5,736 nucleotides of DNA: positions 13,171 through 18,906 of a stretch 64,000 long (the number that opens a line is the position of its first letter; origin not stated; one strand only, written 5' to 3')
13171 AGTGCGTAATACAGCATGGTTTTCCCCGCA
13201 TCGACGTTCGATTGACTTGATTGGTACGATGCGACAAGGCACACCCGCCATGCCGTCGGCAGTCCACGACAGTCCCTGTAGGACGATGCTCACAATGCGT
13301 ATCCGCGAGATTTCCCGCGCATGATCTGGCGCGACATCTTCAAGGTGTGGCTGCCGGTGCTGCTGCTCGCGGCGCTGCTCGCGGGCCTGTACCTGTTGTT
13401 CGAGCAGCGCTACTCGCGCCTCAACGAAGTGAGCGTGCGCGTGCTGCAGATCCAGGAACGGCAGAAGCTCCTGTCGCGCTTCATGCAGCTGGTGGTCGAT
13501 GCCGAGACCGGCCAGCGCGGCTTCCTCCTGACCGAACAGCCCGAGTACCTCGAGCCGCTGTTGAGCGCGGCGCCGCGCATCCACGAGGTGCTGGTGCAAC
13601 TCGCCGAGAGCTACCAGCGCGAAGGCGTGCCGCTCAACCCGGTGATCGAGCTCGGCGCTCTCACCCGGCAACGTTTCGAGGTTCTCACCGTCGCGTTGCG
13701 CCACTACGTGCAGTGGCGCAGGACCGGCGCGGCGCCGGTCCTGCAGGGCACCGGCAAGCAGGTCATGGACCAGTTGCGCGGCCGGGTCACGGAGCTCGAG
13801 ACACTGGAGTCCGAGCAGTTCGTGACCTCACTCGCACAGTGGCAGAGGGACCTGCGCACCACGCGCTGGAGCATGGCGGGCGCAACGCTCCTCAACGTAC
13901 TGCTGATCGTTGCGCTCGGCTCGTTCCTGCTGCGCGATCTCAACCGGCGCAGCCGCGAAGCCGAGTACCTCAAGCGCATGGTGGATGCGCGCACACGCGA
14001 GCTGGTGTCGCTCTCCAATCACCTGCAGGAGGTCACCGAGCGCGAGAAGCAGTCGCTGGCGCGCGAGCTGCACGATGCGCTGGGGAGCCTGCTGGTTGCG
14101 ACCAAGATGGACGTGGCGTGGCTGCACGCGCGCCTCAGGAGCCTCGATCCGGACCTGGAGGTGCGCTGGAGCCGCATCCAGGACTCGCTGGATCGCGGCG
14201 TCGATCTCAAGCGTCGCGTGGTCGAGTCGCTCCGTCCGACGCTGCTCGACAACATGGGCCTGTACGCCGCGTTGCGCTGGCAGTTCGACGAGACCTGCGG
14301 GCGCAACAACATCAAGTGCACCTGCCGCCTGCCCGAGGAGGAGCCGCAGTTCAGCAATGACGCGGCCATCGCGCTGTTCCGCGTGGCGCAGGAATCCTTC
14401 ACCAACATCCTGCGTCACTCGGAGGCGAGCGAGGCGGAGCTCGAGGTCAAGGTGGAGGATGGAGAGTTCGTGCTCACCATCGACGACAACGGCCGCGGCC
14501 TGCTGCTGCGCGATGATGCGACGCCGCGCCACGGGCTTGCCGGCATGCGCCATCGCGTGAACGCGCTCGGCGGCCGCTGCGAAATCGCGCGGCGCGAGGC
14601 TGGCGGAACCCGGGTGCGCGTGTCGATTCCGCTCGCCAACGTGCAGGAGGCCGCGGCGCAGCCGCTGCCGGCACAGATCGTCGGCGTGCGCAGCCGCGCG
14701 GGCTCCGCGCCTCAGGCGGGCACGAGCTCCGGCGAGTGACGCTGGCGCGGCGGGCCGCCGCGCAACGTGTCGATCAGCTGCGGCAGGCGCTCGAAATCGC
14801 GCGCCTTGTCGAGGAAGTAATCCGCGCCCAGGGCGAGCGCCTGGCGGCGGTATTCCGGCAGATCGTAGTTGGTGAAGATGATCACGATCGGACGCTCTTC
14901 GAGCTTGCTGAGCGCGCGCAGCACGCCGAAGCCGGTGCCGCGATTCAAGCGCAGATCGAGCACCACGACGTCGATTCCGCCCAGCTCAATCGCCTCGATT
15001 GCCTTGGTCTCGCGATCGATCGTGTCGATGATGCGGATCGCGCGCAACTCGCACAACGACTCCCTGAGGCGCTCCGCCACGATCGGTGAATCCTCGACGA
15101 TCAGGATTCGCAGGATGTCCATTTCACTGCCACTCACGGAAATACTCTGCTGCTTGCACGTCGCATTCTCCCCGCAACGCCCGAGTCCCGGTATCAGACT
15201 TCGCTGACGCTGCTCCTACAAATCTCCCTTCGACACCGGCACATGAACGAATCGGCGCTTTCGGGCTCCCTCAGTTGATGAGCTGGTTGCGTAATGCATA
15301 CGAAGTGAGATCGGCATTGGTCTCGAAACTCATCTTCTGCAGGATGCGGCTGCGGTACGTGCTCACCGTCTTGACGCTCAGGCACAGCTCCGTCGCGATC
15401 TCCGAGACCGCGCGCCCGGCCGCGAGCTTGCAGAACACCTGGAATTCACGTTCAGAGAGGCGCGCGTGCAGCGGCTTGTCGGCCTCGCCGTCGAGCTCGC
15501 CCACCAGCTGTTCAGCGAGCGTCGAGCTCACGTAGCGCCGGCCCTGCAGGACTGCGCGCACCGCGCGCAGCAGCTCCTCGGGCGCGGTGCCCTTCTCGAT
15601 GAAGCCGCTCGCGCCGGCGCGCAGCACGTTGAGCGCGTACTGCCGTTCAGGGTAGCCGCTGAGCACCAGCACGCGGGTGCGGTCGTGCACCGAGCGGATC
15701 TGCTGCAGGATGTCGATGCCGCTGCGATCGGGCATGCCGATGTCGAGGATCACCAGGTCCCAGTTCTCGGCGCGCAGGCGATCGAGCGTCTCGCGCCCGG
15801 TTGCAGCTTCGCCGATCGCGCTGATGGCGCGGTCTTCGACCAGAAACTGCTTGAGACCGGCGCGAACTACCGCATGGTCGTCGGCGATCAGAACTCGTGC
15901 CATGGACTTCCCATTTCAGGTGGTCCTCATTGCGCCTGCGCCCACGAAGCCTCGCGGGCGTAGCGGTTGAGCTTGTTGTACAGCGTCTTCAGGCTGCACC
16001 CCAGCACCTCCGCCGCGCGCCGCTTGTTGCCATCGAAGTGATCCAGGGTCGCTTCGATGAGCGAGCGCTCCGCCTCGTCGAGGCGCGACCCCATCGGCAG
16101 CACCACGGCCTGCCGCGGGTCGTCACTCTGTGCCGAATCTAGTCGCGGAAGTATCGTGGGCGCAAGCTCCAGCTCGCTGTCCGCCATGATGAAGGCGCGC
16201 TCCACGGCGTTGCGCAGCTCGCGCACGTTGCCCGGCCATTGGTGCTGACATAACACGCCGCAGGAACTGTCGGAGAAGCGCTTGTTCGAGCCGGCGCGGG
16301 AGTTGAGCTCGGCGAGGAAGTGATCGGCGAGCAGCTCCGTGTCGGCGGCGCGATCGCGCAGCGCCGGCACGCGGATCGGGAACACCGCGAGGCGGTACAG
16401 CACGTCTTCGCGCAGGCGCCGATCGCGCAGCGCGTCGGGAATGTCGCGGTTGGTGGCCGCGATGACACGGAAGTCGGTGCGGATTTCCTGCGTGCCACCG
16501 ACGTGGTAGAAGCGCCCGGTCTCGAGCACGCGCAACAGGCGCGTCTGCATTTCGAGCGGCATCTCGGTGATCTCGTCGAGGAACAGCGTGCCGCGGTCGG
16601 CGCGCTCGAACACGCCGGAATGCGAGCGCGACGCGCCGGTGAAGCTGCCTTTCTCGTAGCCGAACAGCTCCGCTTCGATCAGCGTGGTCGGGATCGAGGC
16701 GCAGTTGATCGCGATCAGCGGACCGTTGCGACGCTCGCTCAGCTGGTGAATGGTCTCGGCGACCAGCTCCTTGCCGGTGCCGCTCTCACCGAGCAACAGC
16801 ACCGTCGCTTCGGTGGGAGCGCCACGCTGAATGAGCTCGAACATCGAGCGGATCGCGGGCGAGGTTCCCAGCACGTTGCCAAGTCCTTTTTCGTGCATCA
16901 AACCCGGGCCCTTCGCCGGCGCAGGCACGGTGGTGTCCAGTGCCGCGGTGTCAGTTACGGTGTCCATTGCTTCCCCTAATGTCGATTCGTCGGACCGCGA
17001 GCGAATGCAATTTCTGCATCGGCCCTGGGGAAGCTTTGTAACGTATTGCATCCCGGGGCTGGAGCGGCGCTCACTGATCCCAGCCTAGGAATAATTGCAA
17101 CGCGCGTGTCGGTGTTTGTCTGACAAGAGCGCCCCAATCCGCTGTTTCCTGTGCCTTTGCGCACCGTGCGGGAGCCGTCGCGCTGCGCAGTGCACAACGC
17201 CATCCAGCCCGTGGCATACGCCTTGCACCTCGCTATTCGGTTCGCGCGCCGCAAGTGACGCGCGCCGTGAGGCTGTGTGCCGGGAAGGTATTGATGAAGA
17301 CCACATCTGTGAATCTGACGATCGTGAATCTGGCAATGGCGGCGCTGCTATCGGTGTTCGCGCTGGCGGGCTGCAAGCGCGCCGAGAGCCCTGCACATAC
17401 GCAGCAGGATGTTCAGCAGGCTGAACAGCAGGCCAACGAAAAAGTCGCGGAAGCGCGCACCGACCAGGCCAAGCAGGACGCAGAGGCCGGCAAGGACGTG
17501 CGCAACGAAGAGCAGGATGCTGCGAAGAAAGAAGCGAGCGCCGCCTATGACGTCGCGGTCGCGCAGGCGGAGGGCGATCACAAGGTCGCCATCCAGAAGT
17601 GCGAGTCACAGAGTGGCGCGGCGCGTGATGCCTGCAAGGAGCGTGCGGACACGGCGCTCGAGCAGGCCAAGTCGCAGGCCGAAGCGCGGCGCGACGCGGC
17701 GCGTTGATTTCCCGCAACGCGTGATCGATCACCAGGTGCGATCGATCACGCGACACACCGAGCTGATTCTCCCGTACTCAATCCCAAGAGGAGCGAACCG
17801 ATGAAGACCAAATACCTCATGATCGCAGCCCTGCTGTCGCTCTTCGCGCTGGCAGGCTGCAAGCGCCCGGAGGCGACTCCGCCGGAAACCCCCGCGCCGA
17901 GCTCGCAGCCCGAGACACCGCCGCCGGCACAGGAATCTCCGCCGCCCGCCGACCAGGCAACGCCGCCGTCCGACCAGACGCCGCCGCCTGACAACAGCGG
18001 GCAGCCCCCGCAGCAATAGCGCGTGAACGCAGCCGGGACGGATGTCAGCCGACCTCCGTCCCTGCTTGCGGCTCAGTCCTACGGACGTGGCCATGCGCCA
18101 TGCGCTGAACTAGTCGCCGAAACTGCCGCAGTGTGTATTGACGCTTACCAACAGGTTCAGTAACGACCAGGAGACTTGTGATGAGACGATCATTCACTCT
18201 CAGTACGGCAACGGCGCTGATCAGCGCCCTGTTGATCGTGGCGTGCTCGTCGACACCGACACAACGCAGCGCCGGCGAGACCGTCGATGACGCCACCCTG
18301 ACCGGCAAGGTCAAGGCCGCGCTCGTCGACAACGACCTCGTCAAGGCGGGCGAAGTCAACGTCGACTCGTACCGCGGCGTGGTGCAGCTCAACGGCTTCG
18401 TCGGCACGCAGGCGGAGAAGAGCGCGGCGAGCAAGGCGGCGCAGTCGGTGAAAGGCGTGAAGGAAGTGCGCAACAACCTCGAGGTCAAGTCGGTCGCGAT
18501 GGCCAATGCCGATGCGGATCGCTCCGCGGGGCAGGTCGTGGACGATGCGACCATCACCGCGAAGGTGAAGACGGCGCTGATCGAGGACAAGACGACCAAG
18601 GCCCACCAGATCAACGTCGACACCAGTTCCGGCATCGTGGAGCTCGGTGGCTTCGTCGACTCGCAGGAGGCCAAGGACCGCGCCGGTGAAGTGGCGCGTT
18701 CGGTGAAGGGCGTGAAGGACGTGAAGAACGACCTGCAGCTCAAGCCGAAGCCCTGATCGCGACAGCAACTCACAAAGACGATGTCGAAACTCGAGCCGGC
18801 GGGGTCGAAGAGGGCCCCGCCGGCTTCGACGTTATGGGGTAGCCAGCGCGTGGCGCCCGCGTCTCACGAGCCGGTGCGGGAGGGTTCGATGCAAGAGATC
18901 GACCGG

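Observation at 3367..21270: Six strong sigma54 -24/-12 promoter matches, all intergenic, five of them correctly placed before small envelope/stress genes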

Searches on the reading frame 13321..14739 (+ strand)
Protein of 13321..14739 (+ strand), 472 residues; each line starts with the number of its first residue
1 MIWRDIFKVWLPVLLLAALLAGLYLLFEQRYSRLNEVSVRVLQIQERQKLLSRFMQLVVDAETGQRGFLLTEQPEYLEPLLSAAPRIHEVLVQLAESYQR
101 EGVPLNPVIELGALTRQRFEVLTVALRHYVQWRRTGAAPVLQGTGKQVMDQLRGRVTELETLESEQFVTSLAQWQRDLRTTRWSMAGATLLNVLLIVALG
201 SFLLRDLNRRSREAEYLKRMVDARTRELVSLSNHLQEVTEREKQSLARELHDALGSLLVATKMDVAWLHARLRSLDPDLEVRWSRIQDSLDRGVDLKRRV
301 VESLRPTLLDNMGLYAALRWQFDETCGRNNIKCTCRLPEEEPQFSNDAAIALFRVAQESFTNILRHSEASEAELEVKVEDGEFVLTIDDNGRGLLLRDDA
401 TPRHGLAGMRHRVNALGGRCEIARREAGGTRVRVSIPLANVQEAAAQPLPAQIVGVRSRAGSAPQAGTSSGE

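Call 9: search_protein_families(library=pfam, proteins=[window:13321-14739:+], max_evalue=0.01)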
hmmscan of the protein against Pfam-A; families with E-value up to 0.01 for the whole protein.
window:13321-14739:+ (472 aa): 4 families
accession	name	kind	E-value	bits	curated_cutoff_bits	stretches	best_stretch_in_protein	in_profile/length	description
PF05227.19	CHASE3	-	6.5e-19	68.6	28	1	41-170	5-135/138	CHASE3 domain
PF02518.31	HATPase_c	-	7.8e-11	42.8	26.4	1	350-439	4-110/111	Histidine kinase-, DNA gyrase B-, and HSP90-like ATPase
PF07730.19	HisKA_3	-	1.7e-08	35.3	24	1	242-308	1-67/68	Histidine kinase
PF03459.23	TOBE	-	0.0067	17.1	22.3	0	151-171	6-26/64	TOBE domain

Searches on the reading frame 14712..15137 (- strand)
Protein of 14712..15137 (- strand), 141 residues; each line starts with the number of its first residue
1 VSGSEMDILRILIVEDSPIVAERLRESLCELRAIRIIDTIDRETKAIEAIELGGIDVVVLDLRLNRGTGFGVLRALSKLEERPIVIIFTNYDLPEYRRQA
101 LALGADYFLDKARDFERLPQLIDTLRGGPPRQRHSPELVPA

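Call 9: search_protein_families(library=pfam, proteins=[window:14712-15137:-], max_evalue=0.01)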
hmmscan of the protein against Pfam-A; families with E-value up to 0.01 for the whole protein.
window:14712-15137:- (141 aa): 1 family
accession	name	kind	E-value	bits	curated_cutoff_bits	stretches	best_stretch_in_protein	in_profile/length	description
PF00072.30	Response_reg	-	7.3e-19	68.4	30.2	1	11-122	1-110/111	Response regulator receiver domain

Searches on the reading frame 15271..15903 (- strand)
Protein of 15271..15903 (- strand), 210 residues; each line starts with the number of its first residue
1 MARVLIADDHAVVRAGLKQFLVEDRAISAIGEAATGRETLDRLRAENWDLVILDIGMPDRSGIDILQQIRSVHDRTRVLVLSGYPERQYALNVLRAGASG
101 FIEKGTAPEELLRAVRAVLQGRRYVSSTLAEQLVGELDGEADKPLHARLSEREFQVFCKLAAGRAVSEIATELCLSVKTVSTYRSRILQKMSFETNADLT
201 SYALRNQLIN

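Call 9: search_protein_families(library=pfam, proteins=[window:15271-15903:-], max_evalue=0.01)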
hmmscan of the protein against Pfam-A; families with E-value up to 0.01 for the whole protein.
window:15271-15903:- (210 aa): 3 families
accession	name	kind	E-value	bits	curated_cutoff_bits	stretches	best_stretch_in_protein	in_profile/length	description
PF00072.30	Response_reg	-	1.7e-27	96.2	30.2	1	4-116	1-111/111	Response regulator receiver domain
PF00196.25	GerE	-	1.3e-13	50.8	23.5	1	148-203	2-57/57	Bacterial regulatory proteins, luxR family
PF08281.18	Sigma70_r4_2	-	0.0018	18.3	25.7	1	146-191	8-54/54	Sigma-70, region 4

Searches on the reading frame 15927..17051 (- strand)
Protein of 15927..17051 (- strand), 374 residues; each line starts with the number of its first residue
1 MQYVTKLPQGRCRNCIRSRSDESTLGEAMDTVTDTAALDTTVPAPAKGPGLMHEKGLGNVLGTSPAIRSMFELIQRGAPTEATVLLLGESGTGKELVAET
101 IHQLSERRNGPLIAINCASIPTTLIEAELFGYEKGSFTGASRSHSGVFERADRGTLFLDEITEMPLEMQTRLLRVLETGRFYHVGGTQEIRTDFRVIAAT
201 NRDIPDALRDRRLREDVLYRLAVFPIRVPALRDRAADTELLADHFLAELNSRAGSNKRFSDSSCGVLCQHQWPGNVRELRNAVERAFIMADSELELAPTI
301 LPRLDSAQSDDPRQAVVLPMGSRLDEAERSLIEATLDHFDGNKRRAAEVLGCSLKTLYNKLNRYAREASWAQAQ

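Call 9: search_protein_families(library=pfam, proteins=[window:15927-17051:-], max_evalue=0.01)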
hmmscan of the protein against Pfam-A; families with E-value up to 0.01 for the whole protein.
window:15927-17051:- (374 aa): 12 families
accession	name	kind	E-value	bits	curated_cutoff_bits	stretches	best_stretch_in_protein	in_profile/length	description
PF00158.32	Sigma54_activat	-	1.2e-66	224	20.2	1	61-226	2-167/168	Sigma-54 interaction domain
PF25601.1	AAA_lid_14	-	3e-20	72.3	27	1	232-304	1-73/87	AAA+ ATPase lid domain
PF14532.12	Sigma54_activ_2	-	1.3e-17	64.8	25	1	61-231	1-138/138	Sigma-54 interaction domain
PF02954.25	HTH_8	-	1.7e-12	47.3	22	1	324-364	2-42/42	Bacterial regulatory protein, Fis family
PF07728.20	AAA_5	-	1.7e-10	41.5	22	1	84-202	2-123/139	AAA domain (dynein-related subfamily)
PF07724.20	AAA_2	-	2.7e-06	28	27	1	82-227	4-137/166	AAA domain (Cdc48 subfamily)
PF01078.27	Mg_chelatase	-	5.6e-06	26.3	20.3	1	139-201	93-157/207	Magnesium chelatase, subunit ChlI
PF00004.35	AAA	-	1.9e-05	25.6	21.2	1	84-211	1-122/131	ATPase family associated with various cellular activities (AAA)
PF13191.12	AAA_16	-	0.00074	20.5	32.6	1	67-136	12-85/167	AAA ATPase domain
PF18024.7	HTH_50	-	0.0016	18.5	27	1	324-364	8-47/50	Helix-turn-helix domain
PF06745.19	ATPase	-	0.0079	16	26.6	0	67-100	5-38/231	KaiC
PF13551.12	HTH_29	-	0.0082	16.7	28.1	0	340-366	10-38/64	Winged helix-turn helix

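Call 44: search_protein_families(library=ncbifam, proteins=[window:15927-17051:-], max_evalue=0.001)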
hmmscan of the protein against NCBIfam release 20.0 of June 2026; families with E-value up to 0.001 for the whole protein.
window:15927-17051:- (374 aa): 30 families (the best 25 are shown)
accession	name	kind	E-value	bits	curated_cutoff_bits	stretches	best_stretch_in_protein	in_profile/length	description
TIGR01818.1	ntrC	equivalog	1.3e-93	314.4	558.6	1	58-362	134-461/463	nitrogen regulation protein NR(I)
TIGR02915.1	PEP_resp_reg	equivalog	7.3e-93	311.8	502.6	1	57-364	138-442/445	PEP-CTERM-box response regulator transcription factor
NF041552.1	TF_PrdR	equivalog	2.1e-91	307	795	1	54-364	263-576/577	sigma-54 dependent transcriptional regulator PrdR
TIGR01817.1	nifA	equivalog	1.2e-88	298.2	528.85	1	58-294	196-432/534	nif-specific transcriptional activator NifA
NF003451.0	PRK05022.1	equivalog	7.7e-87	292.1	476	1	57-357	189-501/512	nitric oxide reductase transcriptional regulator NorR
NF008469.0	PRK11361.1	equivalog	8.1e-87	291.8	714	1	57-367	142-457/461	acetoacetate metabolism transcriptional regulator AtoC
TIGR02329.1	propionate_PrpR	equivalog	4.6e-86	289.5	499.2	1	24-362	178-525/526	propionate catabolism operon regulatory protein PrpR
NF038308.1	RNA_repair_RtcR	equivalog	6e-86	289.4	650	1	59-367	181-519/530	RNA repair transcriptional activator RtcR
NF050807.1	TransRegFlbDCaul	equivalog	5.7e-85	285.8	750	1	63-367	123-441/454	sigma-54-dependent transcriptional regulator FlbD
TIGR02974.1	phageshock_pspF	equivalog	8.5e-85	284.9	443.55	1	60-293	1-236/336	phage shock protein operon transcriptional activator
NF011953.0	PRK15424.1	equivalog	2.5e-82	277.2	703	1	43-364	204-534/538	propionate catabolism operon regulatory protein PrpR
NF041906.1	V4R_TF_MobR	exception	4.6e-78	263.1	999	1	59-363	233-543/544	phenol degradation transcriptional regulator MobR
NF041946.1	LuxO_transreg_Vib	equivalog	1.3e-75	254.9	800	1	60-365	135-461/463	quorum-sensing sigma-54 dependent transcriptional regulator LuxO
NF051870.1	NAssimRespRegNtrX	equivalog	8.6e-75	252.3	600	1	59-362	140-448/452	nitrogen assimilation response regulator NtrX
NF011958.0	PRK15429.1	equivalog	4.8e-74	250.2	830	1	56-365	377-685/692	formate hydrogenlyase transcriptional activator FlhA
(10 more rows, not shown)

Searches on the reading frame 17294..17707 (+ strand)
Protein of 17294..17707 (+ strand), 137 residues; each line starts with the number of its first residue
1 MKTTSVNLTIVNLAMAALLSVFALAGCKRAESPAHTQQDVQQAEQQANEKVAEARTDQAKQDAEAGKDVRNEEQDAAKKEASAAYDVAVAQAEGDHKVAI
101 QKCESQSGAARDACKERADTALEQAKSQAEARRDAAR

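Call 9: search_protein_families(library=pfam, proteins=[window:17294-17707:+], max_evalue=0.01)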
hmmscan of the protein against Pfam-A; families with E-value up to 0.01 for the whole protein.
window:17294-17707:+ (137 aa): 0 families

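Call 29: find_related_loci(query=window:17294-17707:+, collection=genome_contigs, flank=6000)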
Query window:17294-17707:+ (137 aa) in genome_contigs; peptide patterns used: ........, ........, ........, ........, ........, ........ (x = any residue, [..] = any of these).
205 stretches matched a pattern; 13 encode a relative of the query (tblastn E <= 1e-3); 13 distinct loci.
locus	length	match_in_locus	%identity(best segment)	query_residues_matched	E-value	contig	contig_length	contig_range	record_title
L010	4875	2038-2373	79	26-137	7e-43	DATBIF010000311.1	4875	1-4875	MAG TPA_asm: Steroidobacteraceae bacterium isolate SMAG_U3887 k141_1789741, whole genome shotgun sequence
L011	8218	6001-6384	41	6-133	5e-26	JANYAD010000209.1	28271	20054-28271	MAG: Gammaproteobacteria bacterium isolate GL140_5_metabat_165 GL140_5_k141_3593116, whole genome shotgun sequence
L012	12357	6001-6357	45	13-131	5e-25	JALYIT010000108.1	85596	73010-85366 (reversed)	MAG: Pseudomonadota bacterium isolate HIE bin32 SD1475-77_k127_259449, whole genome shotgun sequence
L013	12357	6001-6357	43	13-131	1e-24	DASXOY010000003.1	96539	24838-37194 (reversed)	MAG TPA_asm: Steroidobacteraceae bacterium isolate SMAG_U5394 k141_2311445, whole genome shotgun sequence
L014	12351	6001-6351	45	15-131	2e-23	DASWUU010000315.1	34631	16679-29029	MAG TPA_asm: Steroidobacteraceae bacterium isolate SMAG_U3611 k141_249745, whole genome shotgun sequence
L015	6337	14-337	44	24-131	1e-21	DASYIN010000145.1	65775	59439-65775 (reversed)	MAG TPA_asm: Steroidobacteraceae bacterium isolate SMAG_U4268 k141_2793275, whole genome shotgun sequence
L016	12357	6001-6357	44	8-131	6e-20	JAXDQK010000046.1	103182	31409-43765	MAG: Gammaproteobacteria bacterium isolate BP_733 scaffold_507297, whole genome shotgun sequence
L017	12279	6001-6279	41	13-123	3e-18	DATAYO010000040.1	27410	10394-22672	MAG TPA_asm: Steroidobacteraceae bacterium isolate SMAG_U5681 k141_2767403, whole genome shotgun sequence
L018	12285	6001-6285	40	9-123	5e-18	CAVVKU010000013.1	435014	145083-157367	MAG: uncultured Gammaproteobacteria bacterium isolate MFD04780.bin.2.110 genome assembly, contig: contig_16787, whole ge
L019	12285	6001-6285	42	8-123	8e-18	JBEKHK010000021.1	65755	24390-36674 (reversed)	MAG: Steroidobacteraceae bacterium isolate SPRUCE 275 SPRUCE_275_21, whole genome shotgun sequence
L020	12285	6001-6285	40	9-123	3e-16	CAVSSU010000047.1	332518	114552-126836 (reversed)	MAG: uncultured Gammaproteobacteria bacterium isolate MFD05580.bin.2.20 genome assembly, contig: contig_50839, whole gen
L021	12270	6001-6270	42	1-115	5e-15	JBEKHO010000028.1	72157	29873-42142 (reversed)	MAG: Steroidobacteraceae bacterium isolate SPRUCE 279 SPRUCE_279_28, whole genome shotgun sequence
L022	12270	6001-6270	33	7-114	2e-12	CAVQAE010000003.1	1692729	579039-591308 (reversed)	MAG: uncultured Gammaproteobacteria bacterium isolate MFD09286.bin.1.248 genome assembly, contig: contig_24210, whole ge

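Call 44: search_protein_families(library=ncbifam, proteins=[window:17294-17707:+], max_evalue=0.001)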
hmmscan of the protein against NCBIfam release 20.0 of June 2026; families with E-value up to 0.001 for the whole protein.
window:17294-17707:+ (137 aa): 0 families

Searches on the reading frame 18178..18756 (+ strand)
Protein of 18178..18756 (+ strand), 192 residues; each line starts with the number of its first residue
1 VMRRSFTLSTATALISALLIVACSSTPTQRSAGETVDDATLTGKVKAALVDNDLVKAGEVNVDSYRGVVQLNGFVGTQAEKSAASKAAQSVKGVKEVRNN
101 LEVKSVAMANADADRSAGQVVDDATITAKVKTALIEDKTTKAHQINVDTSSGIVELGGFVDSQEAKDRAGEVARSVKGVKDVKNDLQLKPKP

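Call 9: search_protein_families(library=pfam, proteins=[window:18178-18756:+], max_evalue=0.01)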
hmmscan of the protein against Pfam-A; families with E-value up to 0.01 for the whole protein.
window:18178-18756:+ (192 aa): 1 family
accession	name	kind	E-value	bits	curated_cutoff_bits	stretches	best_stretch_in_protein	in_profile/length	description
PF04972.22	BON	-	6.1e-40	135.8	27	2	37-104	1-68/69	BON domain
